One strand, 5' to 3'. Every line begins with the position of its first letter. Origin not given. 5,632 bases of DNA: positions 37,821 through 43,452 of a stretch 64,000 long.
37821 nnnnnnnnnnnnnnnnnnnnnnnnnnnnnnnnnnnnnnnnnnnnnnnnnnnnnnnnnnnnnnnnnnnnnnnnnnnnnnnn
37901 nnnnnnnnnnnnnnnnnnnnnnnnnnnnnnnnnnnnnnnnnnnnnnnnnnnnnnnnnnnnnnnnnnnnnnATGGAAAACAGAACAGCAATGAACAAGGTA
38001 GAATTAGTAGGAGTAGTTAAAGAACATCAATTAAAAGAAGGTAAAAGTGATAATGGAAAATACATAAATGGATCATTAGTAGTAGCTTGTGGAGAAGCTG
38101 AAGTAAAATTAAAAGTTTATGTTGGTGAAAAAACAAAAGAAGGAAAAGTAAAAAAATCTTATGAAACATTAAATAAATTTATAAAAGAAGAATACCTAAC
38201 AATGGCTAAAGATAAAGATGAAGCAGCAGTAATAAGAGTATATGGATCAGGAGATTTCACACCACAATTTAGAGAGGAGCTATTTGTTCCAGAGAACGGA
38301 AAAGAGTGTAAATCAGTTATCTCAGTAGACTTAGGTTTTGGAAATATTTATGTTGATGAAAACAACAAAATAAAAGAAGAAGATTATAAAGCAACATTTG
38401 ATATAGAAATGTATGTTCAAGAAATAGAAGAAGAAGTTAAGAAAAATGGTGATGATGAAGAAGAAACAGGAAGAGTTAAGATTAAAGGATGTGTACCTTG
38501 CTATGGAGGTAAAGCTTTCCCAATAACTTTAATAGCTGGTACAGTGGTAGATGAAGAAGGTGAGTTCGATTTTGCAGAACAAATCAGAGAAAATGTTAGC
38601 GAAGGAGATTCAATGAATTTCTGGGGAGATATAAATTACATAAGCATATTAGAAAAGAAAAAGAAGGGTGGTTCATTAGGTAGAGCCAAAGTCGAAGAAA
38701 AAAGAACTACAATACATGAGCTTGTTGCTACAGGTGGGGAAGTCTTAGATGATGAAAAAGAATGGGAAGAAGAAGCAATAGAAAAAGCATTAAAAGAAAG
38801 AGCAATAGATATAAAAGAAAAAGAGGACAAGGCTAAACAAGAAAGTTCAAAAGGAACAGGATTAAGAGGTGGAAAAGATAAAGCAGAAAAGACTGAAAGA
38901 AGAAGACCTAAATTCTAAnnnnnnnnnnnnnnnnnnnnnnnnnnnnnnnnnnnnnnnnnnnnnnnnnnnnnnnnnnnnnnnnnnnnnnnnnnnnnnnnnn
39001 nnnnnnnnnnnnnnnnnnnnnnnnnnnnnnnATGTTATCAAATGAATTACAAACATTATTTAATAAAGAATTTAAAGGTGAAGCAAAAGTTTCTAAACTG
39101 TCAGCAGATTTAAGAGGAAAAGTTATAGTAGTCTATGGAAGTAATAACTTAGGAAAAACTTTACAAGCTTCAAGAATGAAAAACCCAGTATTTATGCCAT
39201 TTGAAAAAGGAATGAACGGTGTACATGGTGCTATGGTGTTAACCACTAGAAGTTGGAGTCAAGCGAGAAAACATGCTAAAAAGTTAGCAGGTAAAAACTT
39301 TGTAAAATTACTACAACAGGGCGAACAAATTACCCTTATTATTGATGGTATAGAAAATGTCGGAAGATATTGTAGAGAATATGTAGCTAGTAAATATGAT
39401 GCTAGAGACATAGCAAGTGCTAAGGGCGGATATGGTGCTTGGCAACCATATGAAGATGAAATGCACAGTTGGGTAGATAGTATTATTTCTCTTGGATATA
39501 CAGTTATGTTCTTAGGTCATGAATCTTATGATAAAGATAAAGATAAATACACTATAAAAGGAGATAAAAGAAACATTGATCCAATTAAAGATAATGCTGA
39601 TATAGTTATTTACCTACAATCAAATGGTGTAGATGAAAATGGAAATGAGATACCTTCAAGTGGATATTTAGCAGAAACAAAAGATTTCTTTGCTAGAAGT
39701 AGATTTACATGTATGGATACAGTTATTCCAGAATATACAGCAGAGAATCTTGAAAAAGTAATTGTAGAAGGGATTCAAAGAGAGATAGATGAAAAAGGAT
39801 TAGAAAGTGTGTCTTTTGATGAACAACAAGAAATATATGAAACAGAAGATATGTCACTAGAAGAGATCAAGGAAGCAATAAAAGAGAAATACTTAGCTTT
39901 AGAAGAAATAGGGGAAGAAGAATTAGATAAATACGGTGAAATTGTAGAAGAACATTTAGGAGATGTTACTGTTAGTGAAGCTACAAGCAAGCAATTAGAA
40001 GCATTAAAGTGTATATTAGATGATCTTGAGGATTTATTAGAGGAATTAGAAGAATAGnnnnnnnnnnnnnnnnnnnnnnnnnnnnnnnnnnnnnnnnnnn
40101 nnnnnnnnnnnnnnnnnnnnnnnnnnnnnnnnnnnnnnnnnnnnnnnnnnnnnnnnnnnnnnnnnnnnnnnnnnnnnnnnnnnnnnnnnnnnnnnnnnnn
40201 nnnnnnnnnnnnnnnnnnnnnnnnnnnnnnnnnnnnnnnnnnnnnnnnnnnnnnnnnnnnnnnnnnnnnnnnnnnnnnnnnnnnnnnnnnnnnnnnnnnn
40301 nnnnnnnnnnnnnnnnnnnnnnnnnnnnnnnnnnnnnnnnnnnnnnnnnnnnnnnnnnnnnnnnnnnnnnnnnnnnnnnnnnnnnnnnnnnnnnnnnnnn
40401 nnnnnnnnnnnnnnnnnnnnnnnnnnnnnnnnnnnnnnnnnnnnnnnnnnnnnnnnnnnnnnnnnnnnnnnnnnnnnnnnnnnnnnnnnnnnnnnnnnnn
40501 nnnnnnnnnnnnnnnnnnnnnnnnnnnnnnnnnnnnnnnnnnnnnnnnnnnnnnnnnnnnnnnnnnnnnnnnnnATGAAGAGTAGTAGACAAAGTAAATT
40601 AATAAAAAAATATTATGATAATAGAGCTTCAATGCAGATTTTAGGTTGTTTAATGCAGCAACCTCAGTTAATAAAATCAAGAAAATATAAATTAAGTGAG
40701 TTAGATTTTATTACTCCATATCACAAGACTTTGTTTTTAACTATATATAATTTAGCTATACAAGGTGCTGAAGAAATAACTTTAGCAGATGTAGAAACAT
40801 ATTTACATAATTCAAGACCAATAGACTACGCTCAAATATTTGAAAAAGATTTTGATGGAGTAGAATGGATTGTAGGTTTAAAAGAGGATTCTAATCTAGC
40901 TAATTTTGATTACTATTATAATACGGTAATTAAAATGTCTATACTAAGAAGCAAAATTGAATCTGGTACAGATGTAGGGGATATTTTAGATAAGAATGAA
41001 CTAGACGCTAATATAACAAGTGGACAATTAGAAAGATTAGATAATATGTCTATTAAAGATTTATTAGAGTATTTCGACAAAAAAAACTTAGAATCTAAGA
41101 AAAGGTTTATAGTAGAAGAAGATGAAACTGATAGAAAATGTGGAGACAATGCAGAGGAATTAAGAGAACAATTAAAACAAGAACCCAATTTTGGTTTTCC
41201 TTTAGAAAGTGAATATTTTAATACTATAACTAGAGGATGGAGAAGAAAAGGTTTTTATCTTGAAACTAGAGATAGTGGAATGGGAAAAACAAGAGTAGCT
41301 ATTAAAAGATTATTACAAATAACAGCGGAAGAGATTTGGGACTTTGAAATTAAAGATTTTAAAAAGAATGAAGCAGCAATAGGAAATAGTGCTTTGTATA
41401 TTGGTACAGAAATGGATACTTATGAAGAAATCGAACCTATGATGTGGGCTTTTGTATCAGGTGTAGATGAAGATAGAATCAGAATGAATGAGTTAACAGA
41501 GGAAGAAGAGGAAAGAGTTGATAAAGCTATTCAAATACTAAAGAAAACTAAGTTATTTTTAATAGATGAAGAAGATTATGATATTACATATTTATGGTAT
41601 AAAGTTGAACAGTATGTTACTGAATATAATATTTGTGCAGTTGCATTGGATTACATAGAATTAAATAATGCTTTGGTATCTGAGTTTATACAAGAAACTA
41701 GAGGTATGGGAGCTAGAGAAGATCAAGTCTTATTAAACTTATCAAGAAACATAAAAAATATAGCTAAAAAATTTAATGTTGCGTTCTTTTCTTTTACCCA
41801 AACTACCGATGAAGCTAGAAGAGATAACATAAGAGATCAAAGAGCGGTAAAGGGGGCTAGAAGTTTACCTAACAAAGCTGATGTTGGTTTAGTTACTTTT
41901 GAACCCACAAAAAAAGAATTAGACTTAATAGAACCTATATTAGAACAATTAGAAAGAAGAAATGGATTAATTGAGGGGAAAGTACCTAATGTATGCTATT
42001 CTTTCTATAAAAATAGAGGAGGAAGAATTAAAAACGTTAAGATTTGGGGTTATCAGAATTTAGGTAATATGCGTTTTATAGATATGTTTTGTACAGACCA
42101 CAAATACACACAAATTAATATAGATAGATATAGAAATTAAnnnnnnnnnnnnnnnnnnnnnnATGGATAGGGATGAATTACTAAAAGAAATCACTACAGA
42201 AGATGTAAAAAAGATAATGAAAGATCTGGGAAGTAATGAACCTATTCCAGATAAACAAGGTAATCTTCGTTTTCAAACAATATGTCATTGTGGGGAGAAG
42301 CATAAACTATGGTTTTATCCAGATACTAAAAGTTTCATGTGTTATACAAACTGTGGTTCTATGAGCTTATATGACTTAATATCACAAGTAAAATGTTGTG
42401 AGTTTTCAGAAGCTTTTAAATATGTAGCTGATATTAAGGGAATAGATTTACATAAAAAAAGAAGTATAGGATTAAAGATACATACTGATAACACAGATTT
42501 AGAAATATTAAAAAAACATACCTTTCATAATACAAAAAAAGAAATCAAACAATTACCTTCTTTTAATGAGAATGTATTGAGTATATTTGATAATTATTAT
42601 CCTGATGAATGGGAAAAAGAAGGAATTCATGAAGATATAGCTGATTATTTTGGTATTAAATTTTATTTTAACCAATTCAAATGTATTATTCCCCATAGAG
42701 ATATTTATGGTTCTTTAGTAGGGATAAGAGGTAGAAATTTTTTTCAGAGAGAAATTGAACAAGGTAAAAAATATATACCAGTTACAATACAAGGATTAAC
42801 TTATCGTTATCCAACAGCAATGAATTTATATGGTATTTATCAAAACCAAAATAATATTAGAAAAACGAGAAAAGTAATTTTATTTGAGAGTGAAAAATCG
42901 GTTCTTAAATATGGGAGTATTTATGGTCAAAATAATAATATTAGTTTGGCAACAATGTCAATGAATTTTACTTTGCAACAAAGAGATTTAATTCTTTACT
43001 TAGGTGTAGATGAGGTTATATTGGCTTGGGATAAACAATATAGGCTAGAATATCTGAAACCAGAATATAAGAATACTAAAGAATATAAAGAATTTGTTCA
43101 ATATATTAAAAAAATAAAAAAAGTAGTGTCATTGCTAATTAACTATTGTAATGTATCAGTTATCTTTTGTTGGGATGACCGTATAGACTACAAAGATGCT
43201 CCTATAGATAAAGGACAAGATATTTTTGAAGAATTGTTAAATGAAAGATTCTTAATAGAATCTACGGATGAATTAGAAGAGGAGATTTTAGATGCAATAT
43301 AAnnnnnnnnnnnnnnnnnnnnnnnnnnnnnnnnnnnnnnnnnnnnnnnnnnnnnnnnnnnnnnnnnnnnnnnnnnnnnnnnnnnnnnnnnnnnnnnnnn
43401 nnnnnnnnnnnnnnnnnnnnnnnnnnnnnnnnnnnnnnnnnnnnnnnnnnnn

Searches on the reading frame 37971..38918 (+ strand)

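Call 28: search_protein_families(library=phrogs, proteins=[window:37971-38918:+], max_evalue=0.00001)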
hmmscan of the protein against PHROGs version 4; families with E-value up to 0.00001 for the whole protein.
window:37971-38918:+ (315 aa): 1 family
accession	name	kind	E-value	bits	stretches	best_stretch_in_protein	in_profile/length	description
phrog_2367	-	unknown function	3e-25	90.3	1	5-309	12-306/326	-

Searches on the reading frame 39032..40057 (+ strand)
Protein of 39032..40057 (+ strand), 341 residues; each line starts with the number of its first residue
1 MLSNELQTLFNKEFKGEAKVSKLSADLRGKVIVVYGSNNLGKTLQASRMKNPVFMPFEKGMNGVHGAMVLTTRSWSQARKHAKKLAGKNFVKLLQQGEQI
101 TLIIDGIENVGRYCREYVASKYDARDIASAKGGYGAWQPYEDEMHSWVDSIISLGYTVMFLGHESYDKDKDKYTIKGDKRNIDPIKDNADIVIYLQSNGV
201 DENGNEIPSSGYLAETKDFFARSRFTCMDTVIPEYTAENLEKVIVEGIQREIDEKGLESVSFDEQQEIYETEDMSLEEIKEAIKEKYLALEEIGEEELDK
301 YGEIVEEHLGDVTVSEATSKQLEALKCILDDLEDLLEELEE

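Call 28: search_protein_families(library=phrogs, proteins=[window:39032-40057:+], max_evalue=0.00001)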
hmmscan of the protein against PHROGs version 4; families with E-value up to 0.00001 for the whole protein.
window:39032-40057:+ (341 aa): 1 family
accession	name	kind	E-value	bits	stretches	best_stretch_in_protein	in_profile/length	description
phrog_124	-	DNA, RNA and nucleotide metabolism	3.5e-30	106.6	1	19-325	33-316/382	Sak4-like ssDNA annealing protein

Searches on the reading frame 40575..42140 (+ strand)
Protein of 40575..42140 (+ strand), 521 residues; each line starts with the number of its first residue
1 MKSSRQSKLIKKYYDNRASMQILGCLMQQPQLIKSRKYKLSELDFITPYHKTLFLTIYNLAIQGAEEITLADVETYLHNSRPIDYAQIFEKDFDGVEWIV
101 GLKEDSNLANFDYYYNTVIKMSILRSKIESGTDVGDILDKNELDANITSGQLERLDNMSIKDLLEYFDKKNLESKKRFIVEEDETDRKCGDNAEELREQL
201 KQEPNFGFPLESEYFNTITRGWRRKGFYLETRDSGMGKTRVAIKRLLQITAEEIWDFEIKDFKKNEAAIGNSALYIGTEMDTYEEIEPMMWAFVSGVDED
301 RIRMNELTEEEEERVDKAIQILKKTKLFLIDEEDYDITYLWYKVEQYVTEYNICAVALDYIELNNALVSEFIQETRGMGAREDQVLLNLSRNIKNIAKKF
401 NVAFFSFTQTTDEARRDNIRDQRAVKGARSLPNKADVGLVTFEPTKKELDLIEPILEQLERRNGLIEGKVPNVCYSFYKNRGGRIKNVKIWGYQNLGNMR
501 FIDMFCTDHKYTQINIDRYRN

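Call 29: search_protein_families(library=phrogs, proteins=[window:40575-42140:+], max_evalue=0.00001)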
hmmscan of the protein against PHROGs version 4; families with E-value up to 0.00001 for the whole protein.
window:40575-42140:+ (521 aa): 2 families
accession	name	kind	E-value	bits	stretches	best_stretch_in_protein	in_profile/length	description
phrog_19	-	DNA, RNA and nucleotide metabolism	5.4e-45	155.4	1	9-505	154-582/621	DnaB-like replicative helicase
phrog_239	-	DNA, RNA and nucleotide metabolism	2.7e-10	40.9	1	161-448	290-560/801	DNA primase/helicase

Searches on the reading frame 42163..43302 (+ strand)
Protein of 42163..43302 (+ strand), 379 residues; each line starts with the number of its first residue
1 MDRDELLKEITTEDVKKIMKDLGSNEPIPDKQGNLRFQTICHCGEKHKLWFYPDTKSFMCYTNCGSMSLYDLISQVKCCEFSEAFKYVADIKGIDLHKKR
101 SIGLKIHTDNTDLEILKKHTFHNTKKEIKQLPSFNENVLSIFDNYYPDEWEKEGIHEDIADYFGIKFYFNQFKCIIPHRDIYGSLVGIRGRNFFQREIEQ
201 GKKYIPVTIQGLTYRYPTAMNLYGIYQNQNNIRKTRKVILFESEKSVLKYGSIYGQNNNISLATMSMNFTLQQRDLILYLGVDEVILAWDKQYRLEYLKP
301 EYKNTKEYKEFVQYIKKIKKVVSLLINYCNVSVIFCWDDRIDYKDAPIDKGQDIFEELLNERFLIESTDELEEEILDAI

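Call 29: search_protein_families(library=phrogs, proteins=[window:42163-43302:+], max_evalue=0.00001)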
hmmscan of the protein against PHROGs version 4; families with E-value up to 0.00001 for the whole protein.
window:42163-43302:+ (379 aa): 2 families
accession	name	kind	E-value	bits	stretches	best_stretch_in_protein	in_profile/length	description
phrog_47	-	DNA, RNA and nucleotide metabolism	3.2e-35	122.9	1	9-362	25-333/947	DNA primase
phrog_33561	-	unknown function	2.4e-11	44.9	1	253-371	6-118/139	-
